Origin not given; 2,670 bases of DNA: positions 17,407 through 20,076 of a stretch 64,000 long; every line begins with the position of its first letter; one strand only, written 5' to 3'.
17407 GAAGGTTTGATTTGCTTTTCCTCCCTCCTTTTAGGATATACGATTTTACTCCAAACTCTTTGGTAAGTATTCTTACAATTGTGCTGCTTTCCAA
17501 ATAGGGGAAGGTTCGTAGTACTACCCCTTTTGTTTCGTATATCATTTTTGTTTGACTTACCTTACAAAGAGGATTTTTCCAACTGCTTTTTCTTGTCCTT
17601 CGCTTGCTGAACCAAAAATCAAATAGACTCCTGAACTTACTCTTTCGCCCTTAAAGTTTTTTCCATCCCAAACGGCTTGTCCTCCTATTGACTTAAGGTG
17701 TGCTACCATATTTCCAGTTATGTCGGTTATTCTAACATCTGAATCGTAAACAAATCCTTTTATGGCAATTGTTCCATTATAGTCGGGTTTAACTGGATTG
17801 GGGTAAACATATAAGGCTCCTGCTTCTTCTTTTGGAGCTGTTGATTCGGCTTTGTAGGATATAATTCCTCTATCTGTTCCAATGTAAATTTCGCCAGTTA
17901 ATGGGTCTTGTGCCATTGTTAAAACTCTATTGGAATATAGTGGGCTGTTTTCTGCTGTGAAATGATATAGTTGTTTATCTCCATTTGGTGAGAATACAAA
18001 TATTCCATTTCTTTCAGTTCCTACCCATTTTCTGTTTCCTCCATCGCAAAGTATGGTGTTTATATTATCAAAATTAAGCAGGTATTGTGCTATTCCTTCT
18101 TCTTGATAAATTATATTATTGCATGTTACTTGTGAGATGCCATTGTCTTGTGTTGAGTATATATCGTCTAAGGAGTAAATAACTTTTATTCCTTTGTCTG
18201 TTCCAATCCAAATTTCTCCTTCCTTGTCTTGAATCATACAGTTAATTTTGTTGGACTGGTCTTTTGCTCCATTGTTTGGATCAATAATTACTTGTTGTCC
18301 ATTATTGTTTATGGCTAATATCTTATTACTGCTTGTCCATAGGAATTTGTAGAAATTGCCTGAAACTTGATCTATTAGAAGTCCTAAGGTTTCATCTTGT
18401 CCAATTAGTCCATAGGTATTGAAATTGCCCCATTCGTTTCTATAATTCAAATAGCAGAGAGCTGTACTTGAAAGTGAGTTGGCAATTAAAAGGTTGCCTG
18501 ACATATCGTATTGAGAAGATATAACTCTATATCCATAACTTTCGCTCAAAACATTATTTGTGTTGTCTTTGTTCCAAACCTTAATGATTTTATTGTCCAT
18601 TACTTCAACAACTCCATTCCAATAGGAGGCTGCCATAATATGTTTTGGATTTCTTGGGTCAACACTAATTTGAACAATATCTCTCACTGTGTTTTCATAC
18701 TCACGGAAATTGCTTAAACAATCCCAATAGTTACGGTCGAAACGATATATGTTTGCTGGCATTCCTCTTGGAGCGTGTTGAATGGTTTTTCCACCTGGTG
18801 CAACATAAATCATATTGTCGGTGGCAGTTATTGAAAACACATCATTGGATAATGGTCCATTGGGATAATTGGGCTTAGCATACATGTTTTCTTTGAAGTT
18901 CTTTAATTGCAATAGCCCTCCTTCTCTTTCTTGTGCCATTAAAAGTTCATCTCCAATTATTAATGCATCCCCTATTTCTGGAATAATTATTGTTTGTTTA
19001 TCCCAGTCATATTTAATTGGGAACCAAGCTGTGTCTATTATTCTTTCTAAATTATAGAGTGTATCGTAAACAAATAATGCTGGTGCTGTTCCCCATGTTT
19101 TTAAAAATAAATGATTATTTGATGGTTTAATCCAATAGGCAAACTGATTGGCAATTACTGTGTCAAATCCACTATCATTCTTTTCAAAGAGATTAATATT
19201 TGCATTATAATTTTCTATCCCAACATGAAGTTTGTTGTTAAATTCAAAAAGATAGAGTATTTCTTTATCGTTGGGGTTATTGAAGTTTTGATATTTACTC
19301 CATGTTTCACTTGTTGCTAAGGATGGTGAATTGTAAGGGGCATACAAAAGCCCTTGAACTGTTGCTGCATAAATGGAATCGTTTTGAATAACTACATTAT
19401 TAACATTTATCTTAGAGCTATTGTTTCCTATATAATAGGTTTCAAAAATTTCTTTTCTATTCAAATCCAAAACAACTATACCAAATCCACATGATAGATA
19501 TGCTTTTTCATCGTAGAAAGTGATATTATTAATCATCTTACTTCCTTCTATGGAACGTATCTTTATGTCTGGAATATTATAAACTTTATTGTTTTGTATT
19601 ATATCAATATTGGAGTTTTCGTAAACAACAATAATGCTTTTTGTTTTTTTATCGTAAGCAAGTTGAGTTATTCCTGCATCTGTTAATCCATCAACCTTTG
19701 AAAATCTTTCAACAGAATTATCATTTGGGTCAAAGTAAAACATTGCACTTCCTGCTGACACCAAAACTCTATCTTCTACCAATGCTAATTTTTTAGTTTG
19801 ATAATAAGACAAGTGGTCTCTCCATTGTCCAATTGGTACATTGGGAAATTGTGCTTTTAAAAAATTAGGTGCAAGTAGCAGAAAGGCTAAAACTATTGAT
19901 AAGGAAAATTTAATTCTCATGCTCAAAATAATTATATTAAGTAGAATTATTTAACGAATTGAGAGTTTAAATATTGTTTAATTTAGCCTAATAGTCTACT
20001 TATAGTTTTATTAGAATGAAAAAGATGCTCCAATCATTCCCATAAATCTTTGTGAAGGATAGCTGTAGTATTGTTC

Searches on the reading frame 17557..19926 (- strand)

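Call 48: search_protein_families(library=pfam, proteins=[window:17557-19926:-], max_evalue=0.001)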
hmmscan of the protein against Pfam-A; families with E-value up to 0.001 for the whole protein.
window:17557-19926:- (789 aa): 2 families
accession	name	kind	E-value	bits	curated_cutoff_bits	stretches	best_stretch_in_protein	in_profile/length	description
PF21544.3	PorZ_N_b_propeller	-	5.7e-37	127.8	27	1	56-209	3-153/154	TSS9, PorZ, N-terminal beta-propeller domain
PF07494.17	Reg_prop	-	2.6e-08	33.5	20.4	1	558-577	4-23/24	Two component regulator propeller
